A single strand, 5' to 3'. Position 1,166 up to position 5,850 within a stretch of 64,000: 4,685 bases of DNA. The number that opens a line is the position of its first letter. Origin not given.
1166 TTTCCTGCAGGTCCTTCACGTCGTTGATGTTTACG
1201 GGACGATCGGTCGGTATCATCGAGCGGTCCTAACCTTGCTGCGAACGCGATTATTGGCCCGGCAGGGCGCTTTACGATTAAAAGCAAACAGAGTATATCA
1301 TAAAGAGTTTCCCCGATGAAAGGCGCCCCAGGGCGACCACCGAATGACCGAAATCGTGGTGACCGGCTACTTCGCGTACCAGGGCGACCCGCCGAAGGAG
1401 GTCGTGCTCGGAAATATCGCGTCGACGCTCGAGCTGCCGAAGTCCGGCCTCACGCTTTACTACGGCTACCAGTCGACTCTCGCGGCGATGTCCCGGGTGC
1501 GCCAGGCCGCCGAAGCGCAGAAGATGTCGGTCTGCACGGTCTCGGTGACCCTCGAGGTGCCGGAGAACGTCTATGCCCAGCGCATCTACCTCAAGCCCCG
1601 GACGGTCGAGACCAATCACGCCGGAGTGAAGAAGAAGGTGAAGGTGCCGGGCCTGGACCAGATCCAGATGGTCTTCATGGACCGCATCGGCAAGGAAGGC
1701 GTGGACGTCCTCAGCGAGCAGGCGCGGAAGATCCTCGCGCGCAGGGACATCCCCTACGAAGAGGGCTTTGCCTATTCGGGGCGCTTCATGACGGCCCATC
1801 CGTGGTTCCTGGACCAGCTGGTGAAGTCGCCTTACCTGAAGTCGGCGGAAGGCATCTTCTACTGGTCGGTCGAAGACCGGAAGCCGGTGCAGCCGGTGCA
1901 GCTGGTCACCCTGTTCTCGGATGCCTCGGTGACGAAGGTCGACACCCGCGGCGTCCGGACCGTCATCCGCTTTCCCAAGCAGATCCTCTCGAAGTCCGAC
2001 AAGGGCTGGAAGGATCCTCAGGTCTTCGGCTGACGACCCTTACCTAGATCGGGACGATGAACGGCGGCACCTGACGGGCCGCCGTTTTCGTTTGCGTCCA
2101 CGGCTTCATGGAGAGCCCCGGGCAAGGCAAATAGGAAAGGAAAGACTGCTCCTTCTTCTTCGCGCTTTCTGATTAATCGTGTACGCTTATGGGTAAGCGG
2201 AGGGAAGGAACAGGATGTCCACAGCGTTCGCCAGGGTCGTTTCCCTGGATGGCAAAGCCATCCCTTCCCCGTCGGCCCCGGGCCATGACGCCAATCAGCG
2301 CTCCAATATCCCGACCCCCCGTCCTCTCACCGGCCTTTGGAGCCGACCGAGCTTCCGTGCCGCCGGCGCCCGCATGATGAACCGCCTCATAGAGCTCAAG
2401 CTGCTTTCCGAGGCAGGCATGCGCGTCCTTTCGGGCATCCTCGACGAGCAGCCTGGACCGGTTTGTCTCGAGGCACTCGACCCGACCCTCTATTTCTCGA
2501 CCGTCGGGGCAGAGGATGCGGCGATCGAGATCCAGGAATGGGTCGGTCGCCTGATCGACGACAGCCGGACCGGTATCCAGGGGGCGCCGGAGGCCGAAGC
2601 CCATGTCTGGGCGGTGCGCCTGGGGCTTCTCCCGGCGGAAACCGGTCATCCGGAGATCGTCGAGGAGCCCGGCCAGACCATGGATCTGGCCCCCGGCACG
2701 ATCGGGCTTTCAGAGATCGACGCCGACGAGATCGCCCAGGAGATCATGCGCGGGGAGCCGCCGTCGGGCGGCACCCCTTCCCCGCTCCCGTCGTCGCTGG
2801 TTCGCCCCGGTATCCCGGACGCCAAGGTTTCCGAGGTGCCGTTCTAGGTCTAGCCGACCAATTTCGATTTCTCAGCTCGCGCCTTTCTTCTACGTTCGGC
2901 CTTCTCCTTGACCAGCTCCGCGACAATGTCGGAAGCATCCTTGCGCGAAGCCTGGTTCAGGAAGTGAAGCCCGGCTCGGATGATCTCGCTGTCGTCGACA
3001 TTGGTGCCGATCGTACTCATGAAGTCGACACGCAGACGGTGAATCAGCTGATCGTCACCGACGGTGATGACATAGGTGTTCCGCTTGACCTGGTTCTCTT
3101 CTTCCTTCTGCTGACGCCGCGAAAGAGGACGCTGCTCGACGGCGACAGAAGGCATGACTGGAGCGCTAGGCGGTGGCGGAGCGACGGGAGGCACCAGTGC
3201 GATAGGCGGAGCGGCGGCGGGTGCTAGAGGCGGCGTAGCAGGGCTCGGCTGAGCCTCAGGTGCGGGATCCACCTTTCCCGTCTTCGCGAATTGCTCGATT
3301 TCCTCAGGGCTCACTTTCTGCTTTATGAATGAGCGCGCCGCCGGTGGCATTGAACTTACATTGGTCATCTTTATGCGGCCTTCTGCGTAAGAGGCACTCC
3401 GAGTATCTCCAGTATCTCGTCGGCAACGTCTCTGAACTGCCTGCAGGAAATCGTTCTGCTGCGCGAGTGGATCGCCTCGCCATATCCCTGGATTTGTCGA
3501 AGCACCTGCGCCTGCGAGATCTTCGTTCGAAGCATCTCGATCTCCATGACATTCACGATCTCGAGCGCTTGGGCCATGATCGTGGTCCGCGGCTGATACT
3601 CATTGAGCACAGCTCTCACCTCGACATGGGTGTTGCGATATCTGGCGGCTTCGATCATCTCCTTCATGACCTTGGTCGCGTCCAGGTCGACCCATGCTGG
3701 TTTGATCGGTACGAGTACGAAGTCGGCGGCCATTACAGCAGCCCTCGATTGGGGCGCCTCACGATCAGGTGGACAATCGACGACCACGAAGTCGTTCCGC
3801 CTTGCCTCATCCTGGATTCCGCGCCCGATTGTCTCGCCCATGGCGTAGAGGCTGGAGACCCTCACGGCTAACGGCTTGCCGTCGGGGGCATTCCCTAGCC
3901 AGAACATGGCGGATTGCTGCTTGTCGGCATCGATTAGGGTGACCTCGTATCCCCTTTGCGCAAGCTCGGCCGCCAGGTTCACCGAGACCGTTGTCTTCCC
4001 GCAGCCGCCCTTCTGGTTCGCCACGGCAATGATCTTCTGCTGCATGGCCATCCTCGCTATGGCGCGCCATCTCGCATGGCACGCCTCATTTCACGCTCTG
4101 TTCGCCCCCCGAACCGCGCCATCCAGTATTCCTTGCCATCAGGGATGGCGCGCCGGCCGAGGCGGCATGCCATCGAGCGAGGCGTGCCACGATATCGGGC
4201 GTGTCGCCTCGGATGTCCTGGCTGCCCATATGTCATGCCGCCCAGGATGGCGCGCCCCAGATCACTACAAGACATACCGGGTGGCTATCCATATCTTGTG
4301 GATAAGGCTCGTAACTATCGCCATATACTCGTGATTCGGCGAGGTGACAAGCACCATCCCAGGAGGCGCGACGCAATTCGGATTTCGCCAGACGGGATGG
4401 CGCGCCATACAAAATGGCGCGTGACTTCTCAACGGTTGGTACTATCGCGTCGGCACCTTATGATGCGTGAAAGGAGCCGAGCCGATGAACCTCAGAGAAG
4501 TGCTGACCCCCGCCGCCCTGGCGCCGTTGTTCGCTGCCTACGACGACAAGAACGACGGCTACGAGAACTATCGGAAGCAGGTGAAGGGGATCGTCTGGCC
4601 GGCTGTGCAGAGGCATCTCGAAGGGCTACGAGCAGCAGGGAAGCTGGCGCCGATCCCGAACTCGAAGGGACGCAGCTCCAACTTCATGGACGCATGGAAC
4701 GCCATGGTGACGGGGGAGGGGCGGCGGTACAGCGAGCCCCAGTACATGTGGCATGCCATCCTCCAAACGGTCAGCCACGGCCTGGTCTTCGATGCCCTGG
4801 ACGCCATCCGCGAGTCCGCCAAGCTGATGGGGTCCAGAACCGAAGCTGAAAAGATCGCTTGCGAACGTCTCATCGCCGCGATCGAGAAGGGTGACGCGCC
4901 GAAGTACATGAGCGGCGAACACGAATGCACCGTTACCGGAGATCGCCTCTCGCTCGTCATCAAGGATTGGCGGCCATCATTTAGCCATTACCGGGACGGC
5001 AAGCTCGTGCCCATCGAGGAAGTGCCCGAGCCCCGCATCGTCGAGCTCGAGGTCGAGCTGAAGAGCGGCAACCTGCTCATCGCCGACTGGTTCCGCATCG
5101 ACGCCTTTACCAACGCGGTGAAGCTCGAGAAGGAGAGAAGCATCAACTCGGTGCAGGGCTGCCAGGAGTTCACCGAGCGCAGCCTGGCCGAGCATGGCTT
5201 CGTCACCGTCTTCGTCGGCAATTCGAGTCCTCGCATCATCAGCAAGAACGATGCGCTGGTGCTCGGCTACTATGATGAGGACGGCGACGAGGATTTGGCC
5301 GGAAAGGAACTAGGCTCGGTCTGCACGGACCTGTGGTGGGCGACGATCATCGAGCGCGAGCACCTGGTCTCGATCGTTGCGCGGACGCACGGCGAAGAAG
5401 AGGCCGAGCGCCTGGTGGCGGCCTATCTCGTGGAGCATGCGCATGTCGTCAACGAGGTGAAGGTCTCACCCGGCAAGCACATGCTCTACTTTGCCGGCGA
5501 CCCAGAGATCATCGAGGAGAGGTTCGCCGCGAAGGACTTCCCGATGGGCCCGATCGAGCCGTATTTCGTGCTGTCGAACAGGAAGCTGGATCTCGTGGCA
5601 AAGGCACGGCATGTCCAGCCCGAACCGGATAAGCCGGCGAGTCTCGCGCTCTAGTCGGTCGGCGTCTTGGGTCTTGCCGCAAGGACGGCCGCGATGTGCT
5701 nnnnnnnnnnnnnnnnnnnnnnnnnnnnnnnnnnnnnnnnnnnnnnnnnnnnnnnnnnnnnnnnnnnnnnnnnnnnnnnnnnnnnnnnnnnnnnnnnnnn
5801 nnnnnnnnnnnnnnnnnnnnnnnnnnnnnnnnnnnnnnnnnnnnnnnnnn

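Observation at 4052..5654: Centromere/iteron-like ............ array with inverted DnaA boxes next to parA: candidate replication/partition control region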

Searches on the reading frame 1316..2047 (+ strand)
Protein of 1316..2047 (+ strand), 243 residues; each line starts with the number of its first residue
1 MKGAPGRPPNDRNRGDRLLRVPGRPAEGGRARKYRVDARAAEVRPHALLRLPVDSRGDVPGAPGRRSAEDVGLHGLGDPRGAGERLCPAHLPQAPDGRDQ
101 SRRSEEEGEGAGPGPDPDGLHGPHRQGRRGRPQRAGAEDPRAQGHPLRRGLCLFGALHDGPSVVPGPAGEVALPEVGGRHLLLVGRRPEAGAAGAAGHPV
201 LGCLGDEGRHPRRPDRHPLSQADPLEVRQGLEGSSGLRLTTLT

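Call 7: search_protein_families(library=pfam, proteins=[window:1316-2047:+], max_evalue=0.01)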
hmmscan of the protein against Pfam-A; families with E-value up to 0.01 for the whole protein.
window:1316-2047:+ (243 aa): 0 families

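Call 36: search_protein_families(library=pfam, proteins=[window:1344-2033:+], max_evalue=0.01)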
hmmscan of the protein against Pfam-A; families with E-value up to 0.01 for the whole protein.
window:1344-2033:+ (229 aa): 0 families

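Call 54: search_protein_families(library=ncbifam, proteins=[window:1344-2033:+], max_evalue=0.01)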
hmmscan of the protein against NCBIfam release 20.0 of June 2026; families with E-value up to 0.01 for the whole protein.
window:1344-2033:+ (229 aa): 0 families

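Call 78: search_protein_families(library=phrogs, proteins=[window:1344-2033:+], max_evalue=0.001)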
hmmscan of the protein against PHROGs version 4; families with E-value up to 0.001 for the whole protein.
window:1344-2033:+ (229 aa): 0 families

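Call 99: find_encoding_contigs(protein=window:1344-2033:+, flank=10000, max_places=2)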
Protein window:1344-2033:+ (229 aa): 6 contigs read that carry it; 2 places shown.
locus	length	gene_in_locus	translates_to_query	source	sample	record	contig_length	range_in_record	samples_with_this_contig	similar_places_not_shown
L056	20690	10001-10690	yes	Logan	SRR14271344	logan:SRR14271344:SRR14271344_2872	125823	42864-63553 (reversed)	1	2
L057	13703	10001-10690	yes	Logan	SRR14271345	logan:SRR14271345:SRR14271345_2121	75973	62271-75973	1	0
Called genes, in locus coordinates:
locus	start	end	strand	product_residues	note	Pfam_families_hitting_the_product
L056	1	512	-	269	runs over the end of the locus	-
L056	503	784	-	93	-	-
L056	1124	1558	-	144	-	-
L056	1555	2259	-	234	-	PF19419:DUF5983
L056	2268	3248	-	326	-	PF19419:DUF5983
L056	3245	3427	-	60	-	-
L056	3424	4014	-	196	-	-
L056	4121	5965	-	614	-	-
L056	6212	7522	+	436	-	-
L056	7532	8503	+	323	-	-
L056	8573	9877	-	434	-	-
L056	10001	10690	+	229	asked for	-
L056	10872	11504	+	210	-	-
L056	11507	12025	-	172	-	-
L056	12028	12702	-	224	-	PF01656:CbiA, PF07015:VirC1 (weak), PF09140:MipZ, PF10609:ParA, PF13614:AAA_31, PF09140:MipZ (weak)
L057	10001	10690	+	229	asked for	-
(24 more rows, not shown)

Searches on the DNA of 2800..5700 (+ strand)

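Call 6: search_dna_similar(query=window:2800-5700:+, collection=plasmids, mode=near, max_rows=25)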
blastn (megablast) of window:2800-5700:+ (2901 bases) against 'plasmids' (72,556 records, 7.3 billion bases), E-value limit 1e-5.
No match.

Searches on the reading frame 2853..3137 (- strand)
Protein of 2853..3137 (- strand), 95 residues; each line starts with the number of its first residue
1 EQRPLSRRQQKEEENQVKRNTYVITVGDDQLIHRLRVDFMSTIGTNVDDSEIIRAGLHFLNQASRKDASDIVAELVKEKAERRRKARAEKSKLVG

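Call 42: search_protein_families(library=pfam, proteins=[window:2853-3137:-], max_evalue=10)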
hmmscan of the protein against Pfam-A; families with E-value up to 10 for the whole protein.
seq(95 aa): 0 families

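Call 76: search_solved_structures(query=A6, max_evalue=10, show_alignments=4)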
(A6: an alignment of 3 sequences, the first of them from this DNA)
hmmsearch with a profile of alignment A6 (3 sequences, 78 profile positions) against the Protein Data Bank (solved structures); distinct sequences matched with E-value up to 10: 3.
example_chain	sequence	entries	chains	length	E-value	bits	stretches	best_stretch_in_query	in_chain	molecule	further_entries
7ycs_D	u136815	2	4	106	0.61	13.3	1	36-67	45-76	Antitoxin ParD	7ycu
3kxe_C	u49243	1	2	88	0.89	12.8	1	41-61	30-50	Antitoxin protein parD-1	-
7ycv_A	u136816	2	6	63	0.99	12.6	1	33-58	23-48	Antitoxin ParD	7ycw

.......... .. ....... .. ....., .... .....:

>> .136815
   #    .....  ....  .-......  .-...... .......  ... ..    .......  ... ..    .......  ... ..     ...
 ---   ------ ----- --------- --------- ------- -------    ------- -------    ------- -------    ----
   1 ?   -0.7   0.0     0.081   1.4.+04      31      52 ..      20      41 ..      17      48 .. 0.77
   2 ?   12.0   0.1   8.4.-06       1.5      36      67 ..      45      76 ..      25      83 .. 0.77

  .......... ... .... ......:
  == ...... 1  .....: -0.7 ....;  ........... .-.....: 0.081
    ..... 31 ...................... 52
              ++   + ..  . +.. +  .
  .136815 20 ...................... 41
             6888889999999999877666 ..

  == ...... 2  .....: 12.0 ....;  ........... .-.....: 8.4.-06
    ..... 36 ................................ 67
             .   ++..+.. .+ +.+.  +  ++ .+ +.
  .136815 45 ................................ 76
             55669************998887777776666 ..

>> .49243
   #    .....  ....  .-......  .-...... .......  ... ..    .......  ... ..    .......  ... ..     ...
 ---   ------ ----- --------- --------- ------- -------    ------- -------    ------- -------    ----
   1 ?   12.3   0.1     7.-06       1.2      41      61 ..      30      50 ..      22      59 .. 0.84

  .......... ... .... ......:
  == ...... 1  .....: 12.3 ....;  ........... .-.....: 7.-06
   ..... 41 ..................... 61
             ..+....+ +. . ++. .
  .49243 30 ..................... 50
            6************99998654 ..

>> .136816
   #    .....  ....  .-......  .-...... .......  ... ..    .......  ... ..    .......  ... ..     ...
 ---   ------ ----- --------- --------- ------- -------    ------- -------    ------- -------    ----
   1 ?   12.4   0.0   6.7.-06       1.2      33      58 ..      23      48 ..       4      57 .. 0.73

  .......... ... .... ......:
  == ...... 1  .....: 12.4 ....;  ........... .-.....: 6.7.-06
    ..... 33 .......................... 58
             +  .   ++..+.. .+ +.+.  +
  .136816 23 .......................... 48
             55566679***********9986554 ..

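Call 104: search_solved_structures(query=A7, max_evalue=10, show_alignments=2)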
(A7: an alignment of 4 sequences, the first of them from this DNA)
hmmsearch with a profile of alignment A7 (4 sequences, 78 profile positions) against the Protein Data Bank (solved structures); distinct sequences matched with E-value up to 10: 3.
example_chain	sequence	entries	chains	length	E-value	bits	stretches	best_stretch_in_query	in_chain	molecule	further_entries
3kxe_C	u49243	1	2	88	0.43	13.8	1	40-60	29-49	Antitoxin protein parD-1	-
7ycs_D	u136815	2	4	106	0.52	13.5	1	39-67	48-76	Antitoxin ParD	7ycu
7ycv_A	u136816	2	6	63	0.7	13.1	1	39-58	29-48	Antitoxin ParD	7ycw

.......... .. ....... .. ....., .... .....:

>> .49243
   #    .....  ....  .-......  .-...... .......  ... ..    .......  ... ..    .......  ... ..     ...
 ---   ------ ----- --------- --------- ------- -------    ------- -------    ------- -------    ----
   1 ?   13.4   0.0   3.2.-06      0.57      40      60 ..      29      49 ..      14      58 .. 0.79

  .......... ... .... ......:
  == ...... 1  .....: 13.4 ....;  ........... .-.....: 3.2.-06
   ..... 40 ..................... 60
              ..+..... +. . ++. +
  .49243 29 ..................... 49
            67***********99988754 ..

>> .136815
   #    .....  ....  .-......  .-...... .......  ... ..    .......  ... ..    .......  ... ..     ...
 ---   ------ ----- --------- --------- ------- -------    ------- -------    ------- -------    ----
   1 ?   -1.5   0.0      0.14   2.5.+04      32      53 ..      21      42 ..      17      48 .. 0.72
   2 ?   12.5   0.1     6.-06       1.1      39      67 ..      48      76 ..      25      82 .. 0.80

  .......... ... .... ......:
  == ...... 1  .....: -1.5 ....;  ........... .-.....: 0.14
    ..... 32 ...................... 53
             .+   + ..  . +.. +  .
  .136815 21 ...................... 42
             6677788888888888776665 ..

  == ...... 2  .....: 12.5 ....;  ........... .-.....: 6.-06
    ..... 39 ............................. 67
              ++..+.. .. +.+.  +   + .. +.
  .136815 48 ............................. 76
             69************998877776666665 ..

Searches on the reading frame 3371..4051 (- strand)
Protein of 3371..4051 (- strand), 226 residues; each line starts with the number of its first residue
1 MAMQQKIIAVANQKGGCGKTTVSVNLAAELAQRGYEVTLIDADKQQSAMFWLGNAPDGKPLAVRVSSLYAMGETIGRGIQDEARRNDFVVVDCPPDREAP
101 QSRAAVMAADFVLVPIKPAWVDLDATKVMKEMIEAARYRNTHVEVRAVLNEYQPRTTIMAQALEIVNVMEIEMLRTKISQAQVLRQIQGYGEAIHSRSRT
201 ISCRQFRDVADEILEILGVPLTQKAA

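Call 7: search_protein_families(library=pfam, proteins=[window:3371-4051:-], max_evalue=0.01)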
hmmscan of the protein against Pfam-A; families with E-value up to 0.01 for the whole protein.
window:3371-4051:- (226 aa): 11 families
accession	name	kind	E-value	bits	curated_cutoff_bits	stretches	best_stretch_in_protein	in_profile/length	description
PF13614.12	AAA_31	-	3.4e-23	82.9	27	2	6-54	2-50/177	AAA domain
PF01656.29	CbiA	-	3e-17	63.2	25.4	1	8-180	1-111/125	CobQ/CobB/MinD/ParA nucleotide binding domain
PF09140.17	MipZ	-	3.2e-16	59.8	20.7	1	7-129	2-142/262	ATPase MipZ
PF10609.15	ParA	-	7.2e-11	42.4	27.1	1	5-43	3-41/246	NUBPL iron-transfer P-loop NTPase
PF07015.17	VirC1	-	2.9e-07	30.5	24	1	6-156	2-153/231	VirC1 protein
PF02374.21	ArsA_ATPase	-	7.1e-05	22.6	24.3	1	13-43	8-38/305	Anion-transporting ATPase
PF00142.24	Fer4_NifH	-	0.00036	20.6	25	1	13-48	7-43/271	4Fe-4S iron sulfur cluster binding proteins, NifH/frxC family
PF16575.11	CLP1_P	-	0.0004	20.7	26.6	1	17-48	5-36/188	mRNA cleavage and polyadenylation factor CLP1 P-loop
PF06564.18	CBP_BcsQ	-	0.0017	18.4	21.3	0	6-43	2-39/234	Cellulose biosynthesis protein BcsQ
PF25199.1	nSTAND_NTPase5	-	0.0023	18.2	34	1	6-78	41-115/145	Novel STAND NTPase 5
PF03205.20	MobB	-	0.003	17.9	26.6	0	14-47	7-40/133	Molybdopterin guanine dinucleotide synthesis protein B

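Call 24: list_cluster_members(proteins=[P0001, window:3371-4045:-, window:2850-3368:-])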
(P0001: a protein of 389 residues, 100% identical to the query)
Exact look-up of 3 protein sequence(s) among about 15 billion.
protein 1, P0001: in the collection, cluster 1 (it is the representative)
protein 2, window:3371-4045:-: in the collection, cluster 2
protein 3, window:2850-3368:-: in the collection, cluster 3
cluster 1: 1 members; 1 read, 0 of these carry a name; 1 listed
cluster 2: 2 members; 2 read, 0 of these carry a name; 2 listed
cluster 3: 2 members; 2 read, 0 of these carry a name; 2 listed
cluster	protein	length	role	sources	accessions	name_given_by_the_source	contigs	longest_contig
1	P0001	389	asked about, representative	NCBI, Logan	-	-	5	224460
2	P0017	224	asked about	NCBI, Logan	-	-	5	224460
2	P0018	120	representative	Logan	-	-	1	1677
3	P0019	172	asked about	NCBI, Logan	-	-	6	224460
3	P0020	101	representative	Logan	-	-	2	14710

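Call 42: search_protein_families(library=pfam, proteins=[P0019], max_evalue=10)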
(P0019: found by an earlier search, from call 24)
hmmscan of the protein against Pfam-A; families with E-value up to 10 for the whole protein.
P0019 (172 aa): 0 families

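Call 54: search_protein_families(library=ncbifam, proteins=[window:3371-4045:-], max_evalue=0.01)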
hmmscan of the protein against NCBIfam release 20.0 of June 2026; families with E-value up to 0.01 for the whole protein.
window:3371-4045:- (224 aa): 29 families (the best 25 are shown)
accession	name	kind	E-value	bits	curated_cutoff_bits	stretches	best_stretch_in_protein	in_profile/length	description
NF041546.1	ParA_partition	equivalog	1.8e-47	161.6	180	1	5-196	1-188/203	ParA family partition ATPase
TIGR03453.1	partition_RepA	equivalog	3.6e-16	59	348.45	2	4-54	105-155/387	plasmid partitioning protein RepA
TIGR01968.1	minD_bact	equivalog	6.1e-14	52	212.9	2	4-41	2-39/261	septum site-determining protein MinD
TIGR01969.1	minD_arch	subfamily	4.5e-13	49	201.75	1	5-41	2-38/251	cell division ATPase MinD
TIGR03371.1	cellulose_yhjQ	equivalog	6.7e-12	45.4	157.85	2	4-45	2-43/246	cellulose biosynthesis protein BcsQ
NF010443.0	PRK13869.1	subfamily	5.7e-11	41.8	446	1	4-56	122-174/405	plasmid-partitioning protein RepA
TIGR01007.1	eps_fam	subfamily_domain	4.8e-10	39.3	108.05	1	3-52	17-66/204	polysaccharide biosynthesis tyrosine autokinase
NF041136.1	MrpORP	equivalog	8.2e-09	35.2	450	1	4-41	6-43/365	iron-sulfur cluster carrier protein MrpORP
NF010259.0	PRK13705.1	equivalog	1.8e-08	33.7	725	1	4-55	107-159/388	plasmid-partitioning protein SopA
NF010423.0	PRK13849.1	equivalog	1.1e-07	31.4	313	1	4-153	2-152/231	conjugal transfer ATPase VirC1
NF008669.0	PRK11670.1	equivalog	1.1e-07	31.1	348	1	4-43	108-147/369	iron-sulfur cluster carrier protein ApbC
TIGR03815.1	CpaE_hom_Actino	equivalog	1.3e-07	31.1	154.45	1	5-41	113-149/340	septum site-determining protein Ssd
NF041283.1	PrgP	equivalog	8.6e-07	28.5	400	1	4-51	3-51/297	ParA superfamily DNA segregation protein PrgP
NF047398.1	AAA_KGGVGR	domain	1.8e-06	28.4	90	1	4-41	3-40/190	KGGVGR-motif variant AAA ATPase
NF008079.0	PRK10818.1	equivalog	2.4e-06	27.1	508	1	4-41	3-40/270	septum site-determining protein MinD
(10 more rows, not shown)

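Call 97: search_dna_similar(query=window:3371-4045:-, collection=plasmids, mode=protein, max_rows=12, max_evalue=1e-20)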
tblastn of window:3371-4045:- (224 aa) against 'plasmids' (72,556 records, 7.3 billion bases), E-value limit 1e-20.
Records with a match: 444; places in all: 456; records where one place covers at least 80% of the query: 429.
Best place of each record, by identity: <60% 444.
By first word of the organism name: Ralstonia 145; Burkholderia 104; Xanthomonas 54; Serratia 48; Aeromonas 12; Cupriavidus 10; Escherichia 7; Arsenophonus 6; Providencia 6; Pseudomonas 5; and 33 more.
By predicted mobility (MOB-suite, as given by PLSDB): mobilizable 155; non-mobilizable 147; conjugative 142.
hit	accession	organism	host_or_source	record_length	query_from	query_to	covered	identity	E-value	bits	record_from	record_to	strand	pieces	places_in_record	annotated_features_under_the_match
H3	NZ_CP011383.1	Calothrix sp. 336/3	-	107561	1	217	97%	36.5%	4e-41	155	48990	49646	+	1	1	parA: ParA family partition ATPase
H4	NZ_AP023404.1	Aeromonas hydrophila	-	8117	5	214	94%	37.4%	3e-26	112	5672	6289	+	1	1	parA: ParA family partition ATPase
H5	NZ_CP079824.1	Aeromonas veronii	Hospital sewage,Hospital sewage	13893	5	214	94%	37.4%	3e-26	112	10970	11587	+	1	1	parA: ParA family partition ATPase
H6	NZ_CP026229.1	Aeromonas sp. ASNIH1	-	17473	5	214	94%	37.4%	3e-26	112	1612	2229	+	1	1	parA: ParA family partition ATPase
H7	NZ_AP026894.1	Aeromonas caviae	Microbe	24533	5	214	94%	37.4%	3e-26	112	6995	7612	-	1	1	parA: ParA family partition ATPase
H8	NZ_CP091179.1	Aeromonas caviae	-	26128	5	214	94%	37.4%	3e-26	112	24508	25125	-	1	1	parA: ParA family partition ATPase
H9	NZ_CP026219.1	Aeromonas sp. ASNIH4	-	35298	5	214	94%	37.4%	3e-26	112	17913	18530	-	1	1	parA: ParA family partition ATPase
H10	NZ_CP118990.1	Aeromonas allosaccharophila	Homo sapiens,cell culture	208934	5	214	94%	37.4%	3e-26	112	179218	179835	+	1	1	parA: ParA family partition ATPase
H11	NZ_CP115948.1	Ralstonia solanacearum MolK2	Musa sp.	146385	1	221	99%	35.6%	3e-30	124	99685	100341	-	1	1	ParA family protein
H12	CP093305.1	Ralstonia insidiosa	-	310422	1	221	99%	35.6%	5e-30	123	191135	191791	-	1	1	ParA family protein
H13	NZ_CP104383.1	Ralstonia pickettii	cell culture,aquaculture water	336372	1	221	99%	35.6%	5e-30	123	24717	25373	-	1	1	ParA family protein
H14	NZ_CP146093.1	Ralstonia sp. RRA.1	pure culture,Cupriavidus necator ...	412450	1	221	99%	35.6%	5e-30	123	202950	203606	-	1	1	ParA family protein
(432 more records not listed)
